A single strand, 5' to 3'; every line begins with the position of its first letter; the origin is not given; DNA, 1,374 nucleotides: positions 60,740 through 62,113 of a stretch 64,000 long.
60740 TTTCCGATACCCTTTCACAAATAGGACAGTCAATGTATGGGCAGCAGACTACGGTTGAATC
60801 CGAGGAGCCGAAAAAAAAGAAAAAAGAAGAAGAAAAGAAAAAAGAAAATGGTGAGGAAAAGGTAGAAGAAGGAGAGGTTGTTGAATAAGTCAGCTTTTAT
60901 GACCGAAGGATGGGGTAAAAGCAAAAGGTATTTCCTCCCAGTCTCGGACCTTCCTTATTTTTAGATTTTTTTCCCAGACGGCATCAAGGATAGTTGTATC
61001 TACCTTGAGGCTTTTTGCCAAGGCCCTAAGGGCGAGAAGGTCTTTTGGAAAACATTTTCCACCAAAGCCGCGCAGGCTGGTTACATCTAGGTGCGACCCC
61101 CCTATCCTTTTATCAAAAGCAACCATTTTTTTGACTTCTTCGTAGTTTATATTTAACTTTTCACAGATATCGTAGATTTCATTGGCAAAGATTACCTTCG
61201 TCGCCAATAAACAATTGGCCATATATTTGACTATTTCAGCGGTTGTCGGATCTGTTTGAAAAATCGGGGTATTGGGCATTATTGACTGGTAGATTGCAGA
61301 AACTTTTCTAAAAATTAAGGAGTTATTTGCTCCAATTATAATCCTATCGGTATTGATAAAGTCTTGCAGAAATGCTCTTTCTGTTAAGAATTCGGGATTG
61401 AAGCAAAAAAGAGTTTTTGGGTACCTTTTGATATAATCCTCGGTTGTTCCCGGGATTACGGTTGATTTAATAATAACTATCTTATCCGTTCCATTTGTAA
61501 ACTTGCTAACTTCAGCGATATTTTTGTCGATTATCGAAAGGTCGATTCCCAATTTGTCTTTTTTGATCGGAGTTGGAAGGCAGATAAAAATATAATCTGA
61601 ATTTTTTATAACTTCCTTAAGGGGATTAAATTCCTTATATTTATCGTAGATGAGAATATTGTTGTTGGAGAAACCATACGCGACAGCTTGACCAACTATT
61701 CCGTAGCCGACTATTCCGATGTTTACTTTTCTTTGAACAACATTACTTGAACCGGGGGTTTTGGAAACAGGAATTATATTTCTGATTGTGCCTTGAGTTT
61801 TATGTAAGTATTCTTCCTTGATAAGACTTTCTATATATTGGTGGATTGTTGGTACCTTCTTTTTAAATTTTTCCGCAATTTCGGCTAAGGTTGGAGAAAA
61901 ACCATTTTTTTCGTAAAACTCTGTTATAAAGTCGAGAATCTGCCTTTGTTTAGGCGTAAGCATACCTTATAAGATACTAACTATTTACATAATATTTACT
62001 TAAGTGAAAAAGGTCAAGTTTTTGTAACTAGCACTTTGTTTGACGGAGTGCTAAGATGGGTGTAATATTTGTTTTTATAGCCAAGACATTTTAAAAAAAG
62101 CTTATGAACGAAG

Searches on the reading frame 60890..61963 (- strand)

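Call 55: search_protein_families(library=ncbifam, proteins=[window:60890-61963:-], max_evalue=0.00001)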
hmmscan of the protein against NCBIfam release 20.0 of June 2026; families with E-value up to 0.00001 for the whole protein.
window:60890-61963:- (357 aa): 7 families
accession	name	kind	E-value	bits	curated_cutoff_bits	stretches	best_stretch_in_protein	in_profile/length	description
TIGR03026.1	NDP-sugDHase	subfamily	1.6e-56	191.9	189.8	1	116-336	71-296/413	nucleotide sugar dehydrogenase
NF041297.1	UDPGDh_AglM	equivalog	1.9e-43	149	670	1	117-333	70-297/429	UDP-glucose 6-dehydrogenase AglM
NF047673.2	TeichurnBiosyTuaD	equivalog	1.2e-37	130.2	700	1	115-337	71-294/439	UDP-glucose 6-dehydrogenase TuaD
NF011631.0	PRK15057.1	equivalog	9.3e-27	94.1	757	1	116-333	68-280/388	UDP-glucose 6-dehydrogenase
NF040825.1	UDPMaNacDH_Arch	equivalog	3.5e-17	62.4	750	1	116-313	70-267/418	UDP-N-acetyl-D-mannosamine dehydrogenase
NF008286.0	PRK11064.1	equivalog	1.2e-11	43.8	459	1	120-305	74-267/420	UDP-N-acetyl-D-mannosamine dehydrogenase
TIGR00498.1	lexA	equivalog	3.5e-07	30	110.95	1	2-64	4-67/203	transcriptional repressor LexA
